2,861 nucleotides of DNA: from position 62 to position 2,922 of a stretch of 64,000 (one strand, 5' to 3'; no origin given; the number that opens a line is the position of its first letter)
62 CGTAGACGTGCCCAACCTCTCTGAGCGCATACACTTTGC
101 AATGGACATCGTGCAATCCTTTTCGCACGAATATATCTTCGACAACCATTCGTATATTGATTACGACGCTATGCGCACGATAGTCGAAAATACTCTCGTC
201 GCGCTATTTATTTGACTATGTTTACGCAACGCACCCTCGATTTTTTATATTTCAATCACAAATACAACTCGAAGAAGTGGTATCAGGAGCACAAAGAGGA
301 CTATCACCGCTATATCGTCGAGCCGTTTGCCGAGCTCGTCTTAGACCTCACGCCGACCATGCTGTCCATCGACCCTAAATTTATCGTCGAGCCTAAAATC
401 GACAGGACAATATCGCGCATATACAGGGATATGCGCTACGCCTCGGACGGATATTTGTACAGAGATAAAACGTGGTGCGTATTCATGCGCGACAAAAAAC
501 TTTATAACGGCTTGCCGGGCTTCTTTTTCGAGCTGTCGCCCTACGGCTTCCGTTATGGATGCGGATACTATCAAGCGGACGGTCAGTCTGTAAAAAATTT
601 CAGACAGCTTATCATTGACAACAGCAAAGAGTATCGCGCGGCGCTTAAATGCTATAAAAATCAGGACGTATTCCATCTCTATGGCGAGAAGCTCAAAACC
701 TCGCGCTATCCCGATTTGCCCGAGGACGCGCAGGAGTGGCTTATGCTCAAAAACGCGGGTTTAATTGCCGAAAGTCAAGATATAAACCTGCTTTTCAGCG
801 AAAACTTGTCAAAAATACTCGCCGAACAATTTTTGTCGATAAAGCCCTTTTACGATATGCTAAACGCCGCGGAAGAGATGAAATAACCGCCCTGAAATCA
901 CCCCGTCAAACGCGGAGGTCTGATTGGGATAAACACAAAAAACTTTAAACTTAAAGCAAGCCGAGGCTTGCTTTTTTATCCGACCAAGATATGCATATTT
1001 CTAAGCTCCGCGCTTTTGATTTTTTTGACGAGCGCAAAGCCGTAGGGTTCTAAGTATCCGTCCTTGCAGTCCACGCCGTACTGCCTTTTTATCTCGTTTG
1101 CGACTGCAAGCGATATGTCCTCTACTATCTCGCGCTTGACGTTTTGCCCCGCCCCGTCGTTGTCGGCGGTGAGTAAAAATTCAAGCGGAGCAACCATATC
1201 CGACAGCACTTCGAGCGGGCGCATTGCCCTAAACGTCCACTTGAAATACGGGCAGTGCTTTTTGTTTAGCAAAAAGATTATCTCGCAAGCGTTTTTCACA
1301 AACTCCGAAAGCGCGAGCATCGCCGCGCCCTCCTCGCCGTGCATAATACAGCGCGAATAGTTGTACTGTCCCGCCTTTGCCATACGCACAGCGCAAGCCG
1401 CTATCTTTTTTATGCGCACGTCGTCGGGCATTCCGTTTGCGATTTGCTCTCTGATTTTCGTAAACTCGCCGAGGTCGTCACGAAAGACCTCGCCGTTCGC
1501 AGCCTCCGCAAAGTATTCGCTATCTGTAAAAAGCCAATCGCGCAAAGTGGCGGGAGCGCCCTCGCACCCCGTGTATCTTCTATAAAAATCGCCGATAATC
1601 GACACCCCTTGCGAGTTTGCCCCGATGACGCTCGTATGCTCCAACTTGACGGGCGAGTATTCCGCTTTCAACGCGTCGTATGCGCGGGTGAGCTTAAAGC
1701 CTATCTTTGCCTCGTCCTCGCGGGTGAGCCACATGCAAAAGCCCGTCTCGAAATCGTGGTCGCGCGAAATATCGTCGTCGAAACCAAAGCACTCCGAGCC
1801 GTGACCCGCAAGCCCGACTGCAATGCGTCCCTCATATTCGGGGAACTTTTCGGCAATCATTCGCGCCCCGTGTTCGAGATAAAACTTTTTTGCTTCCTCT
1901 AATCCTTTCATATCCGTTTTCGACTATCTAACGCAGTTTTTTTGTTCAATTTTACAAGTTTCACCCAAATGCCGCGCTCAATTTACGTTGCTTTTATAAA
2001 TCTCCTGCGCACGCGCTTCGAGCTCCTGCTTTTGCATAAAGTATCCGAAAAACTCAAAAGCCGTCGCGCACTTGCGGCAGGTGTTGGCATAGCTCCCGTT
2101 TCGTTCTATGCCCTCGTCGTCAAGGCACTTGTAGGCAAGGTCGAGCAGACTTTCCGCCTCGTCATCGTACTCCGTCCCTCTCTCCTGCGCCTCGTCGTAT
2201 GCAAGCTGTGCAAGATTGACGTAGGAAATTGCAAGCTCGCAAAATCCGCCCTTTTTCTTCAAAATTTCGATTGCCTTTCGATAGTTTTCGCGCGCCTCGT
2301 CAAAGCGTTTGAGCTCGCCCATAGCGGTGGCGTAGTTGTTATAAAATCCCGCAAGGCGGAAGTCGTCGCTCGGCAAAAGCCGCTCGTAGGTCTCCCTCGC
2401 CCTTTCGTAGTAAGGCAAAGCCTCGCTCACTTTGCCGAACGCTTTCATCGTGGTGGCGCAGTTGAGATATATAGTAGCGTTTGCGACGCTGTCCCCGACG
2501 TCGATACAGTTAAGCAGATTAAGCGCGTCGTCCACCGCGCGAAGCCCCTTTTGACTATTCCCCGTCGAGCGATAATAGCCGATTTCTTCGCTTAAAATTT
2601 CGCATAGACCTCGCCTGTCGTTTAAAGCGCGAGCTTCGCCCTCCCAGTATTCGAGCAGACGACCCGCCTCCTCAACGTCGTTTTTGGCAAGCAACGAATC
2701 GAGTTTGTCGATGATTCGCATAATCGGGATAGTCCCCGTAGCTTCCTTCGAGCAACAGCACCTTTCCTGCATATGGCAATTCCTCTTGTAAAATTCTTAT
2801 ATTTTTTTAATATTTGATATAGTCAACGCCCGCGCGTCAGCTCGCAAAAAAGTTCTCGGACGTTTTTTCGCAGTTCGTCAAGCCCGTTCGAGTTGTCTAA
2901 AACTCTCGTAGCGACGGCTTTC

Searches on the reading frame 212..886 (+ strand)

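Call 28: search_protein_families(library=pfam, proteins=[window:212-886:+], max_evalue=0.001)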
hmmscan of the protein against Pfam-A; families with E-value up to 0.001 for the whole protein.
window:212-886:+ (224 aa): 1 family
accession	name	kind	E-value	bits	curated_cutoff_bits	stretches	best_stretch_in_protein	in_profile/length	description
PF09365.15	DUF2461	-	4.9e-47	161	22.8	1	8-215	2-207/208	Conserved hypothetical protein (DUF2461)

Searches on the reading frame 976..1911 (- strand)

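Call 28: search_protein_families(library=pfam, proteins=[window:976-1911:-], max_evalue=0.001)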
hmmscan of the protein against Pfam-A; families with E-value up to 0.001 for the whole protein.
window:976-1911:- (311 aa): 1 family
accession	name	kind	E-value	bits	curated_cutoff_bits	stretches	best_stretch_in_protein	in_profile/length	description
PF13228.11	DUF4037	-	2.7e-33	115.1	22.1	1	126-226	1-101/101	Domain of unknown function (DUF4037)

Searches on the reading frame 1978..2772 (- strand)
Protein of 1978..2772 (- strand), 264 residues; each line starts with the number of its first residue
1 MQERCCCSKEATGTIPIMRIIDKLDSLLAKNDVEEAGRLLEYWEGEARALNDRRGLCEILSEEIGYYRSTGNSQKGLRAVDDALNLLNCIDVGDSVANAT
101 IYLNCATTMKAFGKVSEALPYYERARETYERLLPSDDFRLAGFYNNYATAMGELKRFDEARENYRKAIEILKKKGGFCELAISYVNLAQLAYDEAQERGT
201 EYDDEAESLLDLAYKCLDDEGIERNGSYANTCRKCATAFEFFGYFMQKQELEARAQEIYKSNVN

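Call 28: search_protein_families(library=pfam, proteins=[window:1978-2772:-], max_evalue=0.001)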
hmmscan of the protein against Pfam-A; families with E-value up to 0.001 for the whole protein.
window:1978-2772:- (264 aa): 6 families
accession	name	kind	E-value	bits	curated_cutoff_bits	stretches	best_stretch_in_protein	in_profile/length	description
PF13424.12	TPR_12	-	2.8e-14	53.5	30.1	2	143-192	5-56/77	Tetratricopeptide repeat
PF13374.12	TPR_10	-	9.7e-09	35.4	27.5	1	99-136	2-39/42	Tetratricopeptide repeat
PF07719.23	TPR_2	-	2.9e-05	24.3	27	0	143-171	3-31/34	Tetratricopeptide repeat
PF00515.34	TPR_1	-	0.00012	22.2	27.8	0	153-170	13-30/34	Tetratricopeptide repeat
PF13428.12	TPR_14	-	0.00039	21.3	23.5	0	102-129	4-31/44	Tetratricopeptide repeat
PF13181.12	TPR_8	-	0.0004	20.8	25.7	0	142-170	2-30/34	Tetratricopeptide repeat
